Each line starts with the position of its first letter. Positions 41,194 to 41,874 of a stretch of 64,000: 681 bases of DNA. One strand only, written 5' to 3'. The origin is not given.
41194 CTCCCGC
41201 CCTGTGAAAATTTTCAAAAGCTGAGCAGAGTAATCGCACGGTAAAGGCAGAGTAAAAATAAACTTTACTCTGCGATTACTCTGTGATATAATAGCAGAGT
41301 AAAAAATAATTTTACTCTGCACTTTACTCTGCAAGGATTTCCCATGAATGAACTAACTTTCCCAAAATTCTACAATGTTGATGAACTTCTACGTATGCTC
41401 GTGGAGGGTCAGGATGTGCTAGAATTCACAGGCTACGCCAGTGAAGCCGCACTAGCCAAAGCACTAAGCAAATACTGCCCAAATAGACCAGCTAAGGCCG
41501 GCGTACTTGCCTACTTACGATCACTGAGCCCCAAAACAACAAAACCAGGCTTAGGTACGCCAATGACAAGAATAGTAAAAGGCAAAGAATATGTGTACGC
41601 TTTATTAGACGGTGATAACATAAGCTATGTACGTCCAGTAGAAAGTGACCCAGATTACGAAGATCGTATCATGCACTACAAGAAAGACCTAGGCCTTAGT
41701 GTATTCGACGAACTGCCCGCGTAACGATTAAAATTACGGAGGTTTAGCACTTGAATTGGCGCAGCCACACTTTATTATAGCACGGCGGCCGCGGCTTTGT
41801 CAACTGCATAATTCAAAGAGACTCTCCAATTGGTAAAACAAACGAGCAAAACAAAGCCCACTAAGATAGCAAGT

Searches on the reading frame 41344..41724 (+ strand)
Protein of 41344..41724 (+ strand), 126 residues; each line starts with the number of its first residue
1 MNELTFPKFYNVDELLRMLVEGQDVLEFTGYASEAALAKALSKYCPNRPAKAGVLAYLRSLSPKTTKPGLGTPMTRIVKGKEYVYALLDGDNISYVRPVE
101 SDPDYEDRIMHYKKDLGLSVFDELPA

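Call 16: find_related_loci(query=window:41344-41721:+, collection=viral_contigs, flank=10000)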
Query window:41344-41721:+ (126 aa) in viral_contigs; peptide patterns used: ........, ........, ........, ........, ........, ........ (x = any residue, [..] = any of these).
25 stretches matched a pattern, but none encodes a relative of the query by tblastn (E <= 1e-3).

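Call 18: find_encoding_contigs(protein=window:41344-41724:+, flank=10000, max_places=6)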
Protein window:41344-41724:+ (126 aa): 8 contigs read that carry it; 3 places shown.
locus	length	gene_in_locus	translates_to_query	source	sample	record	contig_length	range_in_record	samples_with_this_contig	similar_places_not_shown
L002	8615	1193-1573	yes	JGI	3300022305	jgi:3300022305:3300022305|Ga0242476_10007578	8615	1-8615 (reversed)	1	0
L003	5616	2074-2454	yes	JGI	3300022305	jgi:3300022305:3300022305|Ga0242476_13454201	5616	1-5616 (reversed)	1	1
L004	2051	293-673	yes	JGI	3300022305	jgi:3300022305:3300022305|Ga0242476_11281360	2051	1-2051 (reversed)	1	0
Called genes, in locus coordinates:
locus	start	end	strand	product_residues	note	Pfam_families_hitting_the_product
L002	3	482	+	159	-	?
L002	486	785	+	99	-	-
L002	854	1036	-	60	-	-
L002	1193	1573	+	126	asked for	-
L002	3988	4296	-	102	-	-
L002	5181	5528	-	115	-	-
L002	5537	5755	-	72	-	-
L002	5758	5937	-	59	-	-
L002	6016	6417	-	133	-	PF26822:Phage_T5_A2 (faint)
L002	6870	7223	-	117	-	PF10263:SprT-like (weak)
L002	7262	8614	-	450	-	?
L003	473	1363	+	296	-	-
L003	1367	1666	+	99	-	-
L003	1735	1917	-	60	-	-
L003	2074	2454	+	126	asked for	-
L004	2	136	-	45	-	?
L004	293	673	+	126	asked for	-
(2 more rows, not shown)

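Call 30: find_homologous_proteins(query=window:41344-41721:+)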
Query window:41344-41721:+ (126 aa): 5 proteins with E <= 0.001 among 28 candidates.
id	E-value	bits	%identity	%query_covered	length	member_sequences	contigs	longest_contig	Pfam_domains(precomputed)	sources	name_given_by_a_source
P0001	1.0e-77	276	100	100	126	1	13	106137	-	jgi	-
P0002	1.3e-57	211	79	100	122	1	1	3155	-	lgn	-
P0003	9.9e-57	208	79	100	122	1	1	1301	-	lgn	-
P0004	5.2e-51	190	75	100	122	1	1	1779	-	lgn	-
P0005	7.0e-35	138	56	99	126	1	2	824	-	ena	-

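Call 31: find_encoding_contigs(protein=P0002, flank=10000)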
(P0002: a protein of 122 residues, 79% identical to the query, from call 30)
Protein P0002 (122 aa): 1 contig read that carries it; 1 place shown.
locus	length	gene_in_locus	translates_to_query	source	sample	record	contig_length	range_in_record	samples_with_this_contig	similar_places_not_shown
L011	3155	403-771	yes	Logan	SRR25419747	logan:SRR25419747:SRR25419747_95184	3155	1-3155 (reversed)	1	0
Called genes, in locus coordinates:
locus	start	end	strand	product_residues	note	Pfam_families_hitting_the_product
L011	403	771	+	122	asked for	-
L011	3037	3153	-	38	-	?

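Call 32: find_encoding_contigs(protein=P0004, flank=10000)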
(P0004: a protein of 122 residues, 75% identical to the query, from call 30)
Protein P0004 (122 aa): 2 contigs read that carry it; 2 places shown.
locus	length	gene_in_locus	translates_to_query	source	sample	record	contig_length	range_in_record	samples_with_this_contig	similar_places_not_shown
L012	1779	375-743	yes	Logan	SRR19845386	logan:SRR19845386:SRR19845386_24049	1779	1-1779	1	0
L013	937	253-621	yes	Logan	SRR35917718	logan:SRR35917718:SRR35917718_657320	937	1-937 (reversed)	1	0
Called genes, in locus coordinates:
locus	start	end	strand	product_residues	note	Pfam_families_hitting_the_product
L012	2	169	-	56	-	?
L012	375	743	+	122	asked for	-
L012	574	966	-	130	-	-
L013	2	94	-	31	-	?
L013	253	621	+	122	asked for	-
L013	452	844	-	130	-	-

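Call 33: find_encoding_contigs(protein=P0003, flank=10000)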
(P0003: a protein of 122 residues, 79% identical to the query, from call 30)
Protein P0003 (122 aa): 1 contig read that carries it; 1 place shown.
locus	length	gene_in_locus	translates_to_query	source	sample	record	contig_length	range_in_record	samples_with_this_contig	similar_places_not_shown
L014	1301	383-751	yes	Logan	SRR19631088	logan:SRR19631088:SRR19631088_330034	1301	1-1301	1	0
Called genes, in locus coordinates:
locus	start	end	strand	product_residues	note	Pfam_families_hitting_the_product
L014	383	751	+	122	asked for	-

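Call 36: find_encoding_contigs(protein=P0005, flank=10000)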
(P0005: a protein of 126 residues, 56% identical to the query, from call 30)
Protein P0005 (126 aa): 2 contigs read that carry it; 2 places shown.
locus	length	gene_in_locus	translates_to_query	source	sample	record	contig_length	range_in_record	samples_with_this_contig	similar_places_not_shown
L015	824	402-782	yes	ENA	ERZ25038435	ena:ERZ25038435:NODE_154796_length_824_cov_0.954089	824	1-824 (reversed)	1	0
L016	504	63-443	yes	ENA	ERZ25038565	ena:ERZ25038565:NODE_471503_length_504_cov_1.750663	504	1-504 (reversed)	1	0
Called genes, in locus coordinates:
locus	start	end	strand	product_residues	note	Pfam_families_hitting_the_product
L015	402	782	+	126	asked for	-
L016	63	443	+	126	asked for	-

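Call 61: search_protein_families(library=phrogs, proteins=[window:41344-41721:+], max_evalue=0.001)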
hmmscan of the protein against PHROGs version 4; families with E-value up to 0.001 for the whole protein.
window:41344-41721:+ (126 aa): 0 families

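Call 62: search_protein_families(library=pfam, proteins=[window:41344-41721:+], max_evalue=0.01)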
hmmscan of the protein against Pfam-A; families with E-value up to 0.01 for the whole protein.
window:41344-41721:+ (126 aa): 0 families
